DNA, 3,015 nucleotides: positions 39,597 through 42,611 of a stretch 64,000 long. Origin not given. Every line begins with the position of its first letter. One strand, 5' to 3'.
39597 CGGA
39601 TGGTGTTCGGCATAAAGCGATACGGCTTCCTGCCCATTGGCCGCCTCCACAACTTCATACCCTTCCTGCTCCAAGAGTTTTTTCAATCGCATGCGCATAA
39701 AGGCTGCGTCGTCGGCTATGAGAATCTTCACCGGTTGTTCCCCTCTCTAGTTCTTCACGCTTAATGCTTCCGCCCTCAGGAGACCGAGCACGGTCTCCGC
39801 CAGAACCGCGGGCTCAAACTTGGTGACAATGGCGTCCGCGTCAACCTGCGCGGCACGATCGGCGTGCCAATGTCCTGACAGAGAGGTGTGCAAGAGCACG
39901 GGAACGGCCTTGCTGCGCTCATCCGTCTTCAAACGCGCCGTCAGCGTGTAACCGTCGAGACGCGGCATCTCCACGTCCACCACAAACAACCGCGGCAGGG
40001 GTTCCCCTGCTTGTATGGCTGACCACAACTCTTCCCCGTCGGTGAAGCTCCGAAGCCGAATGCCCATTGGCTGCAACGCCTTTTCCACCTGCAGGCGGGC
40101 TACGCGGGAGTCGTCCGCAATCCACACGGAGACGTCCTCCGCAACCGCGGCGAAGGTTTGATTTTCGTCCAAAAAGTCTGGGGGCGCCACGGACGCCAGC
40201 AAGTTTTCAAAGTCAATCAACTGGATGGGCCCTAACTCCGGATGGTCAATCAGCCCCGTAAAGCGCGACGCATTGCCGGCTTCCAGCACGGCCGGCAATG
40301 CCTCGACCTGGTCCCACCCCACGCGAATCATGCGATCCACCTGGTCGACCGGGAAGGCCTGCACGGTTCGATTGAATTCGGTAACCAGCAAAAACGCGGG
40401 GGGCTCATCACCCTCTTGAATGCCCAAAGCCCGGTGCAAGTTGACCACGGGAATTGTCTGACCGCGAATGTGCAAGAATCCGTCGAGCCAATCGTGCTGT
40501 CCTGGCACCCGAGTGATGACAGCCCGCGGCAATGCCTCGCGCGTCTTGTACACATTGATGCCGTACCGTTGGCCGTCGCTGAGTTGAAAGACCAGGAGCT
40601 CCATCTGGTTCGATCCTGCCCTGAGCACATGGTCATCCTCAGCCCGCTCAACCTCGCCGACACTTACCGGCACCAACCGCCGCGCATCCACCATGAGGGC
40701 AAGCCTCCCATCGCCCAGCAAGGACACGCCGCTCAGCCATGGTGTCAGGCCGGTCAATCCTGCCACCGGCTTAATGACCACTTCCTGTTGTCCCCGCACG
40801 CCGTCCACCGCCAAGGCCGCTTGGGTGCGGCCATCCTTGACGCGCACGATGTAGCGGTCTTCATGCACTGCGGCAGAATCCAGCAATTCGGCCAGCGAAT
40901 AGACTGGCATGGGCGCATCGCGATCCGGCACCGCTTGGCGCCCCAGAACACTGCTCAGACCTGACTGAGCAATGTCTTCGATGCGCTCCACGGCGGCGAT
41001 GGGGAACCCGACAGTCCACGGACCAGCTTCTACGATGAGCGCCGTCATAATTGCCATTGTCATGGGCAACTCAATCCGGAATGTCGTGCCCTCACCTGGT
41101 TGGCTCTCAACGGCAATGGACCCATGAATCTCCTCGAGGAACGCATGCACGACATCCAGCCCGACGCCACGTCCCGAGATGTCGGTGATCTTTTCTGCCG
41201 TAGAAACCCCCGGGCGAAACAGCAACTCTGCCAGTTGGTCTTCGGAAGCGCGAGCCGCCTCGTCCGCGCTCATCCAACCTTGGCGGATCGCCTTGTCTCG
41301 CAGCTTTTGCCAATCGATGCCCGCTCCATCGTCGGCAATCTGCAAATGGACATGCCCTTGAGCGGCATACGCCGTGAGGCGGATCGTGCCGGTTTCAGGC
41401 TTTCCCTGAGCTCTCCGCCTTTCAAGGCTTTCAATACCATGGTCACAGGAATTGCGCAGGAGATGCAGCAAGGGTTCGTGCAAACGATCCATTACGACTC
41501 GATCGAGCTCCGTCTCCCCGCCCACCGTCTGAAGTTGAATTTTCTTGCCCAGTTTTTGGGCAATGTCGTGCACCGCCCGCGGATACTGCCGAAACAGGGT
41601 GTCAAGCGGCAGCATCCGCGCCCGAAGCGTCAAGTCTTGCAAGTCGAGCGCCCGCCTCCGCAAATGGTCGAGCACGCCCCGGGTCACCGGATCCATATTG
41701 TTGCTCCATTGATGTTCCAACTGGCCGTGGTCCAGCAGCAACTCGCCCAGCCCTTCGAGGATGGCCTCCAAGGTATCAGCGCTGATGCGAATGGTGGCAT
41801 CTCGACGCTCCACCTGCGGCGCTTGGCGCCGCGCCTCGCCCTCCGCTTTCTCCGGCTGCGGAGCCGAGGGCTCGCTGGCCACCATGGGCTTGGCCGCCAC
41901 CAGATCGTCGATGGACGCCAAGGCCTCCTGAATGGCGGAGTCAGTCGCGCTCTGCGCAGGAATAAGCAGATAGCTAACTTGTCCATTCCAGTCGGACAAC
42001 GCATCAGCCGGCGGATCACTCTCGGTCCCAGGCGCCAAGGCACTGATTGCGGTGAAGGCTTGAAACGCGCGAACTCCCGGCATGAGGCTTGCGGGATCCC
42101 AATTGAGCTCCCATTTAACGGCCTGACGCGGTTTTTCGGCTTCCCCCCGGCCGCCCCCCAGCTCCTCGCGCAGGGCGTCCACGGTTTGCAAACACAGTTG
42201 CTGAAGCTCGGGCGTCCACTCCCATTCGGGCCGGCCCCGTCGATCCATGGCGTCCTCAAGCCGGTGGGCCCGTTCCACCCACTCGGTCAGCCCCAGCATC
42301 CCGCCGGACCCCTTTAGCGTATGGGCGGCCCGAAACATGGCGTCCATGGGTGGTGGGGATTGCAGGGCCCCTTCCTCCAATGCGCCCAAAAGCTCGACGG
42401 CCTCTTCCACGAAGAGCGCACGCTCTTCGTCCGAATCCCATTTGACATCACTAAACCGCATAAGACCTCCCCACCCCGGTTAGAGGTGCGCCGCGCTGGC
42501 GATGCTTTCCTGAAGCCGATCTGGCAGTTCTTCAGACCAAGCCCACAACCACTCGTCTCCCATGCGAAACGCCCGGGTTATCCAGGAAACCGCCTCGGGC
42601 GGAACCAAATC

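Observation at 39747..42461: Single-polypeptide CheA-CheV fusion (P1-P2-P3-P4-P5-CheW-REC)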

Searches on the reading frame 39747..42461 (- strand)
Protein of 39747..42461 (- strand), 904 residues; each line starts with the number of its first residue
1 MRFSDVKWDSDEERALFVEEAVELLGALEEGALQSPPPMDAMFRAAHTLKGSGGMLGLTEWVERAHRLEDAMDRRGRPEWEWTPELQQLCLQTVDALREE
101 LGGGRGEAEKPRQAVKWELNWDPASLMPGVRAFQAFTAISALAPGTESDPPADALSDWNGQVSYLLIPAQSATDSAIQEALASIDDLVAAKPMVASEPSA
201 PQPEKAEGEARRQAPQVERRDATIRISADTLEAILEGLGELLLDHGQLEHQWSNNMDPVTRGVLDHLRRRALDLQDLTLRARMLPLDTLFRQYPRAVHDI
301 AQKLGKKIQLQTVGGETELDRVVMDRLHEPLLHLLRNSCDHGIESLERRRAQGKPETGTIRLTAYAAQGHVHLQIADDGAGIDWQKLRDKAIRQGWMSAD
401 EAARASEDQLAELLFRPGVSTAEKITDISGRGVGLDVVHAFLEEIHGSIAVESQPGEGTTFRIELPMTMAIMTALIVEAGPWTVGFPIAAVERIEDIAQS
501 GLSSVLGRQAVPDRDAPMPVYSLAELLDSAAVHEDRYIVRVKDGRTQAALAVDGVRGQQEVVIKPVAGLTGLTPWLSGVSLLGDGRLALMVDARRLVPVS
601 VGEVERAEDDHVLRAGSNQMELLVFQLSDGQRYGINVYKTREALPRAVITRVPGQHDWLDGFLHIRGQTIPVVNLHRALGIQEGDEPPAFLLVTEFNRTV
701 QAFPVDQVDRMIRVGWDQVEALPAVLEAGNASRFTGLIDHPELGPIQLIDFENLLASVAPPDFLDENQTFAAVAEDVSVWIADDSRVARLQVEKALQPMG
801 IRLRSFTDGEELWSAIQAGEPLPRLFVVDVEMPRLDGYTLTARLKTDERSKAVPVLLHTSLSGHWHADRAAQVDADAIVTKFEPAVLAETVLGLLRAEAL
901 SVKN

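Call 3: search_protein_families(library=pfam, proteins=[window:39747-42461:-], max_evalue=0.01)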
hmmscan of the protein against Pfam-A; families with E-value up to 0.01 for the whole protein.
window:39747-42461:- (904 aa): 5 families
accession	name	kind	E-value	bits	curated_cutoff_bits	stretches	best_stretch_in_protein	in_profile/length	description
PF01584.24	CheW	-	1.1e-38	132.4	23.5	2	622-757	2-136/138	CheW-like domain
PF02518.31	HATPase_c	-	1.5e-17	64.4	26.4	1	326-468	5-110/111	Histidine kinase-, DNA gyrase B-, and HSP90-like ATPase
PF01627.28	Hpt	-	7.6e-15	55.4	24.6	1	15-99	4-83/84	Hpt domain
PF00072.30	Response_reg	-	3.2e-14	53.5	30.2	1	779-882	1-100/111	Response regulator receiver domain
PF07194.16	P2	-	7.1e-05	23.2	23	1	121-188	8-75/81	P2 response regulator binding domain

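Call 4: search_protein_families(library=ncbifam, proteins=[window:39747-42461:-], max_evalue=0.01)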
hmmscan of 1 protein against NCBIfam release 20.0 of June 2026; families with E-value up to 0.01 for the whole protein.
window:39747-42461:- (904 aa): 65 families (the best 25 are shown)
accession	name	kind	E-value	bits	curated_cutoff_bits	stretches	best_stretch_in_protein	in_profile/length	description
NF041336.1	CheA_Halo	equivalog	5.8e-113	378.8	950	2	127-594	181-664/666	chemotaxis protein CheA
NF007835.0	PRK10547.1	equivalog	1.5e-87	294.8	793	2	188-596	242-656/670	chemotaxis protein CheA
NF011874.0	PRK15347.1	equivalog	4.3e-11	41.6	852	1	426-470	573-617/921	two component system sensor kinase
NF041880.1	EPS_EpsF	equivalog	4.1e-10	38.8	900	1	783-888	2-107/492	response regulator EpsF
NF008099.0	PRK10841.1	equivalog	6.1e-10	37.5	920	1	768-856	816-900/949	two-component system sensor histidine kinase RcsC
NF007420.1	PRK09959.1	equivalog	6.8e-10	37.1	1995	2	772-852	954-1032/1197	acid-sensing system histidine kinase EvgS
NF046044.1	PnpS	equivalog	8.5e-10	38.2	400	1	428-466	352-390/390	two-component system histidine kinase PnpS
TIGR01818.1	ntrC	equivalog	2e-09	36.8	558.6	1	779-874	1-92/463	nitrogen regulation protein NR(I)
NF008298.1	PRK11086.1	subfamily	2.2e-09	36.3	520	1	410-468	473-526/529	DcuS/MalK family sensor histidine kinase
NF007688.0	PRK10364.1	equivalog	2.9e-09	36.2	479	1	426-469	410-453/460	two-component system sensor histidine kinase ZraS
TIGR02956.1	TMAO_torS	equivalog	4.6e-09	35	676.5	1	413-470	629-685/967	TMAO reductase system sensor histidine kinase/response regulator TorS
NF047874.1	MASE3_PAS_HK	subfamily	6.9e-09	35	560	1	429-470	587-628/655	MASE3 domain-containing sensor histidine kinase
NF038297.2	hybrid_HK_HrmK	equivalog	2.1e-08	33.3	725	1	412-470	401-460/607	hybrid histidine kinase/response regulator HrmK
NF010411.0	PRK13837.1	equivalog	3.4e-08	32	647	1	429-474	637-682/828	two-component system VirA-like sensor kinase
NF008176.1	PRK10923.1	equivalog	3.5e-08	32.5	620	1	778-872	5-95/469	nitrogen regulation protein NR(I)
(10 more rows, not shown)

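Call 5: find_homologous_proteins(query=window:39747-42461:-, region=1-904)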
Query window:39747-42461:-, residues 1-904 (904 aa): 5219 proteins with E <= 0.001 among 8000 candidates; the best 120 are listed.
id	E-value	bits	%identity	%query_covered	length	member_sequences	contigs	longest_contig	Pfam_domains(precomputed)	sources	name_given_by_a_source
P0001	0.0e+0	2006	100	100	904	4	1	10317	PF01584.25,PF02518.32,PF00072.31,PF01627.29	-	-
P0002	0.0e+0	1720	85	100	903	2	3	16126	PF01584.25,PF02518.32,PF00072.31,PF01627.29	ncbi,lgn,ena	-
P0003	0.0e+0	1457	72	100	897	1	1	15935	PF01584.25,PF02518.32,PF00072.31,PF01627.29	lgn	-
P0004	0.0e+0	1441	72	99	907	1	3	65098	PF01584.25,PF02518.32,PF00072.31,PF01627.29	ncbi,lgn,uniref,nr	ncbi:MAG: chemotaxis protein CheA [Sulfobacillus acidophilus]|uniref:Stage 0 sporulation protein A h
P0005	0.0e+0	1421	72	99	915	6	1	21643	PF01584.25,PF02518.32,PF00072.31,PF01627.29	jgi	-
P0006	0.0e+0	1409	69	99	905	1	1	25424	PF01584.25,PF02518.32,PF00072.31,PF01627.29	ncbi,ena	-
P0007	0.0e+0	1359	69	99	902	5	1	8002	PF01584.25,PF02518.32,PF00072.31,PF01627.29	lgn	-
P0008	0.0e+0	1356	69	99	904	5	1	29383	PF01584.25,PF02518.32,PF00072.31,PF01627.29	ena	-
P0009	0.0e+0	1351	67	99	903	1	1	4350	PF01584.25,PF02518.32,PF00072.31,PF01627.29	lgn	-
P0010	0.0e+0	1332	67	99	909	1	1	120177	PF01584.25,PF02518.32,PF00072.31,PF01627.29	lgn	-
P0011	0.0e+0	1321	67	100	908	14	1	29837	PF01584.25,PF02518.32,PF00072.31,PF01627.29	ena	-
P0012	0.0e+0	1307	66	99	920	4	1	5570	PF07194.17,PF01584.25,PF02518.32,PF00072.31,PF01627.29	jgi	jgi:two-component system chemotaxis sensor kinase CheA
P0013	0.0e+0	1293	66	99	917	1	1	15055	PF01584.25,PF02518.32,PF00072.31,PF01627.29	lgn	-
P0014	0.0e+0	1291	66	99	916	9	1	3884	PF01584.25,PF02518.32,PF00072.31,PF01627.29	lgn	-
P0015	0.0e+0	1279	65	100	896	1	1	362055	PF01584.25,PF02518.32,PF00072.31,PF01627.29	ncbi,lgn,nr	ncbi:MAG: chemotaxis protein CheW [Firmicutes bacterium]|nr:chemotaxis protein CheW [Bacillota bacte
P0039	5.3e-191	655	41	99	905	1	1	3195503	PF07194.17,PF01584.25,PF02518.32,PF00072.31,PF01627.29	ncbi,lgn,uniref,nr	ncbi:hybrid sensor histidine kinase/response regulator [Sulfobacillus thermosulfidooxidans]|uniref:h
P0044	4.8e-132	460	44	65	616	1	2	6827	PF02895.21,PF01584.25,PF02518.32,PF01627.29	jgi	jgi:two-component system chemotaxis sensor kinase CheA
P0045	6.4e-125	436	41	68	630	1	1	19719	PF07194.17,PF02895.21,PF01584.25,PF02518.32,PF01627.29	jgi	jgi:two-component system chemotaxis sensor kinase CheA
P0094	3.2e-94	335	29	78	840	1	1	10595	PF07194.17,PF02895.21,PF01584.25,PF02518.32,PF01627.29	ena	-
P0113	1.4e-93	333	28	84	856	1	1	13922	PF07194.17,PF02895.21,PF01584.25,PF02518.32,PF01627.29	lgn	-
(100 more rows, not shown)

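Call 22: find_homologous_proteins(query=window:39750-42461:-, region=612-904)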
Query window:39750-42461:-, residues 612-904 (293 aa): 188 proteins with E <= 0.001 among 8000 candidates; the best 120 are listed.
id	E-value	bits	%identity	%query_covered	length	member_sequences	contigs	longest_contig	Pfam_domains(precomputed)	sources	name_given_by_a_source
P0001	2.9e-188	642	100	100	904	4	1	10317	PF01584.25,PF02518.32,PF00072.31,PF01627.29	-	-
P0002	2.6e-160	550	85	100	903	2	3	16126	PF01584.25,PF02518.32,PF00072.31,PF01627.29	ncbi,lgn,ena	-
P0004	1.4e-128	446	69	97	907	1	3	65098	PF01584.25,PF02518.32,PF00072.31,PF01627.29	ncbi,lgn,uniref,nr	ncbi:MAG: chemotaxis protein CheA [Sulfobacillus acidophilus]|uniref:Stage 0 sporulation protein A h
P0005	3.8e-126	438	71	97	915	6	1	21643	PF01584.25,PF02518.32,PF00072.31,PF01627.29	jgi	-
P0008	4.7e-125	435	68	97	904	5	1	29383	PF01584.25,PF02518.32,PF00072.31,PF01627.29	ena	-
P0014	3.6e-123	428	69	97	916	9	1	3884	PF01584.25,PF02518.32,PF00072.31,PF01627.29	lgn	-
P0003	7.8e-123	427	66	100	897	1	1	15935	PF01584.25,PF02518.32,PF00072.31,PF01627.29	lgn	-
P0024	9.8e-123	427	67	97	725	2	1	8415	PF01584.25,PF02518.32,PF00072.31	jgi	jgi:two-component system chemotaxis sensor kinase CheA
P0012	1.6e-122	426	68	97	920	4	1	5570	PF07194.17,PF01584.25,PF02518.32,PF00072.31,PF01627.29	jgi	jgi:two-component system chemotaxis sensor kinase CheA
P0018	9.6e-122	424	67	97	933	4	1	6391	PF01584.25,PF02518.32,PF00072.31,PF01627.29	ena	-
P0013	4.5e-121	421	69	97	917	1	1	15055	PF01584.25,PF02518.32,PF00072.31,PF01627.29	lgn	-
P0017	4.6e-120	418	67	97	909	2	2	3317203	PF01584.25,PF02518.32,PF00072.31,PF01627.29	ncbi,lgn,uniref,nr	ncbi:MAG: chemotaxis protein CheW [Sulfobacillus thermotolerans]|uniref:Chemotaxis protein CheA n=1 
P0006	5.4e-119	415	64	97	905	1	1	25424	PF01584.25,PF02518.32,PF00072.31,PF01627.29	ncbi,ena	-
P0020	1.1e-117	410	68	97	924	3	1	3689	PF01584.25,PF02518.32,PF00072.31,PF01627.29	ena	-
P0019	6.8e-117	408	66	97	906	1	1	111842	PF01584.25,PF02518.32,PF00072.31,PF01627.29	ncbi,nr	ncbi:MAG: chemotaxis protein CheW [Actinomycetia bacterium]|nr:chemotaxis protein CheW [Actinomycete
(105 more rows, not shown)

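Call 28: search_protein_families(library=pfam, proteins=[P0039], max_evalue=0.001)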
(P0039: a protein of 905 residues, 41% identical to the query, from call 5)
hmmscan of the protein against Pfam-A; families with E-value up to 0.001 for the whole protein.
P0039 (905 aa): 6 families
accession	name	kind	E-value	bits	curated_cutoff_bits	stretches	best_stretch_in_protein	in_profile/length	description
PF01584.24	CheW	-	2.6e-41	140.9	23.5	2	622-750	2-135/138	CheW-like domain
PF02518.31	HATPase_c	-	2e-18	67.3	26.4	1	322-464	5-110/111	Histidine kinase-, DNA gyrase B-, and HSP90-like ATPase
PF00072.30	Response_reg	-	9.5e-18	64.8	30.2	1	774-882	1-108/111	Response regulator receiver domain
PF01627.28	Hpt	-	9.5e-14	51.8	24.6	1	15-88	4-74/84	Hpt domain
PF07194.16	P2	-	1.5e-10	41.4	23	1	118-193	5-77/81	P2 response regulator binding domain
PF02895.20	H-kinase_dim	-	0.00055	20.8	23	0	219-275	2-66/68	Signal transducing histidine kinase, homodimeric domain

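Call 49: find_encoding_contigs(protein=P0045, flank=6000, max_places=3)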
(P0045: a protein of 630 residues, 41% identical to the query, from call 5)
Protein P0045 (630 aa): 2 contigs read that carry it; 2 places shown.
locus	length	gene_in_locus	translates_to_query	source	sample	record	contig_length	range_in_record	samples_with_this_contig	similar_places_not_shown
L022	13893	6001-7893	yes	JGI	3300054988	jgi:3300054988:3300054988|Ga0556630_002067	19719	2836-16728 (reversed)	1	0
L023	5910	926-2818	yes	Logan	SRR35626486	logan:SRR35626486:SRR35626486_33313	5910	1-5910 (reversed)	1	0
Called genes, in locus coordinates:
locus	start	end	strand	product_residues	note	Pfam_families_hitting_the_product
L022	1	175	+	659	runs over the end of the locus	PF00115:COX1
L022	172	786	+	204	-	PF00510:COX3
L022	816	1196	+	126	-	PF03626:COX4_pro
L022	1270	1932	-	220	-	PF06114:Peptidase_M78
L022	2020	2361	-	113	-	PF13560:HTH_31, PF12844:HTH_19, PF01381:HTH_3, PF13443:HTH_26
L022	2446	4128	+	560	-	PF00563:EAL, PF11563:Protoglobin, PF00990:GGDEF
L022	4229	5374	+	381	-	PF11563:Protoglobin, PF00015:MCPsignal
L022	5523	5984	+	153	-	PF01584:CheW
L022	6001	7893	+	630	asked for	PF01627:Hpt, PF07194:P2 (weak), PF02895:H-kinase_dim, PF02518:HATPase_c, PF01584:CheW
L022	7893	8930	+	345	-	PF00072:Response_reg, PF01339:CheB_methylest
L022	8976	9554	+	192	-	PF13690:CheX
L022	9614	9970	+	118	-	PF00072:Response_reg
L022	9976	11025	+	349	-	-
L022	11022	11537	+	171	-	PF03975:CheD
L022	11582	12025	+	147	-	PF01052:FliMN_C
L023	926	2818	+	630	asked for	PF01627:Hpt, PF07194:P2 (weak), PF02895:H-kinase_dim, PF02518:HATPase_c, PF01584:CheW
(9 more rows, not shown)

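Call 50: find_encoding_contigs(protein=P0044, flank=6000, max_places=3)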
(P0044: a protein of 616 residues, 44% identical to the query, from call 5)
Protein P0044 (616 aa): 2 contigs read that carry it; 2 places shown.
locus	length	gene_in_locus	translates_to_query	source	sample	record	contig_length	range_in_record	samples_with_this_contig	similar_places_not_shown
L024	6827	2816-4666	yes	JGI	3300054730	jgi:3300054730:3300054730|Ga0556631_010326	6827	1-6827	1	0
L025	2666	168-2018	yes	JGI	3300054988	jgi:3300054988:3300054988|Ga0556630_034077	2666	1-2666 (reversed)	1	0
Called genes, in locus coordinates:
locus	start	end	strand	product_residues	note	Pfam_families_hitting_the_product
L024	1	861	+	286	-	?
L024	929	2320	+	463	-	PF11563:Protoglobin, PF00015:MCPsignal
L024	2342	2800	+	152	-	PF01584:CheW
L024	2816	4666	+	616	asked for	PF01627:Hpt, PF02895:H-kinase_dim, PF02518:HATPase_c, PF01584:CheW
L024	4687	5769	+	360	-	PF00072:Response_reg, PF01339:CheB_methylest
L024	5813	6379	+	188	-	PF13690:CheX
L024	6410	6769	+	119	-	PF00072:Response_reg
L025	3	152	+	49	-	?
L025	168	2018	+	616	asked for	PF01627:Hpt, PF02895:H-kinase_dim, PF02518:HATPase_c, PF01584:CheW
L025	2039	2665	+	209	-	?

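Call 62: predict_structure(alignment_id=A1)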
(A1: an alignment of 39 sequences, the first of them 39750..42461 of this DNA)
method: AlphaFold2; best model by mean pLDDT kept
length: 904 residues; sequences in the alignment: 39
mean_pLDDT: 82.6   pTM: 0.43
mean pLDDT of the five models: 82.6, 78.1, 77.9, 77.4, 76.3
residues with pLDDT >= 90: 368; 70-90: 382; 50-70: 99; < 50: 55
segments of 3 or more residues with pLDDT < 50: 105-111, 196-225, 601-611, 899-904
pLDDT, mean of each block of 10 residues (from residue 1): 87 84 94 89 91 88 94 77 92 94 56 83 92 95 91 90 91 91 93 61 35 34 49 66 62 73 72 67 80 87 91 83 83 91 91 93 85 93 91 90 88 84 69 77 84 91 81 86 89 90 86 87 92 94 85 90 72 81 81 81 37 64 94 91 89 89 90 93 89 86 94 87 62 83 91 85 66 77 89 89 92 94 95 88 93 92 72 88 84 73 32
secondary structure, 60 per line:
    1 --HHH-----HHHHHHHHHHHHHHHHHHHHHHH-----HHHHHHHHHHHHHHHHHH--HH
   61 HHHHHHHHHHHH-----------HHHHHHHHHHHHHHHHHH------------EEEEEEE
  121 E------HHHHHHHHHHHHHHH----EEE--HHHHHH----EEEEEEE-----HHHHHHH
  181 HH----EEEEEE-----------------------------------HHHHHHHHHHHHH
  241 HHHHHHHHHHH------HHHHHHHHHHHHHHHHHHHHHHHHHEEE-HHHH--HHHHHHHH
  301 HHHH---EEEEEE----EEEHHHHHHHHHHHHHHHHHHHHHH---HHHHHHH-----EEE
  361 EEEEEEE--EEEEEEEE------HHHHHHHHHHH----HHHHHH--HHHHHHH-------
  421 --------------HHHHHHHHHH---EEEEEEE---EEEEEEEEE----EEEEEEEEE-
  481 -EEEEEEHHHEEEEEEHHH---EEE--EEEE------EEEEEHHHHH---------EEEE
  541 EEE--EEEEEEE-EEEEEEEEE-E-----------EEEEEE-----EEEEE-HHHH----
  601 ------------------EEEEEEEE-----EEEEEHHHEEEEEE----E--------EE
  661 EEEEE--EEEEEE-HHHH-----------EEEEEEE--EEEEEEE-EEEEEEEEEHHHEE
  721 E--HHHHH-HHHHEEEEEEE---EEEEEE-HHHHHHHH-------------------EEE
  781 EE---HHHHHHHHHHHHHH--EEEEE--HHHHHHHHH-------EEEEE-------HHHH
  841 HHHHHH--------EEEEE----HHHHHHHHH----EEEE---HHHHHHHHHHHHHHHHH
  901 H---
elements in order (helices of 4 or more, strands of 3 or more residues): H11-33 H39-56 H59-72 H84-101 E114-121 H128-142 E147-149 H152-157 E162-168 H174-182 E187-192 H228-251 H258-282 E283-285 H287-290 H293-304 E308-313 E318-320 H321-342 H346-352 E358-367 E370-377 H384-394 H399-404 H407-413 H435-444 E448-454 E458-466 E471-479 E482-487 E491-496 E503-505 E508-511 E518-522 H523-527 E537-543 E546-552 E554-562 E576-581 E587-591 H593-596 E619-626 E632-636 E640-645 E659-665 E668-673 H675-678 E690-696 E699-705 E707-715 E719-721 H724-728 H730-733 E734-740 E744-749 H751-758 E778-782 H786-799 E802-806 H809-817 E825-829 H837-846 E855-859 H864-872 E877-880 H884-901

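Call 74: search_protein_families(library=pfam, proteins=[P0094, P0113], max_evalue=0.001)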
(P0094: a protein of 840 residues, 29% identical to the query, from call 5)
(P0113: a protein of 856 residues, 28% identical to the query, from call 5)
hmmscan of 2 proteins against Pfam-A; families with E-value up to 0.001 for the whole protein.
P0094 (840 aa): 5 families
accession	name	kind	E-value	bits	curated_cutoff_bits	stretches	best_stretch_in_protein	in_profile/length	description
PF01584.24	CheW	-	3.4e-67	224.8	23.5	2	697-830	2-135/138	CheW-like domain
PF07194.16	P2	-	7.5e-19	68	23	1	172-250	3-80/81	P2 response regulator binding domain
PF01627.28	Hpt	-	1.9e-17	63.7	24.6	1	4-92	2-79/84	Hpt domain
PF02518.31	HATPase_c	-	2.6e-17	63.7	26.4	1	401-538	6-110/111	Histidine kinase-, DNA gyrase B-, and HSP90-like ATPase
PF02895.20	H-kinase_dim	-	4.6e-17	62.7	23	1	283-351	1-68/68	Signal transducing histidine kinase, homodimeric domain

P0113 (856 aa): 5 families
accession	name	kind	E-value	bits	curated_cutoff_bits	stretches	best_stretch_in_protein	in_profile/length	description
PF01584.24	CheW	-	2.5e-66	222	23.5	2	708-844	1-137/138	CheW-like domain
PF01627.28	Hpt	-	3.6e-19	69.2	24.6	1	9-97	2-79/84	Hpt domain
PF02895.20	H-kinase_dim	-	1e-18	67.9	23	1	294-361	3-68/68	Signal transducing histidine kinase, homodimeric domain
PF07194.16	P2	-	3.4e-18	65.9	23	1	172-252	2-81/81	P2 response regulator binding domain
PF02518.31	HATPase_c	-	6.4e-18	65.6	26.4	1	410-548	5-110/111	Histidine kinase-, DNA gyrase B-, and HSP90-like ATPase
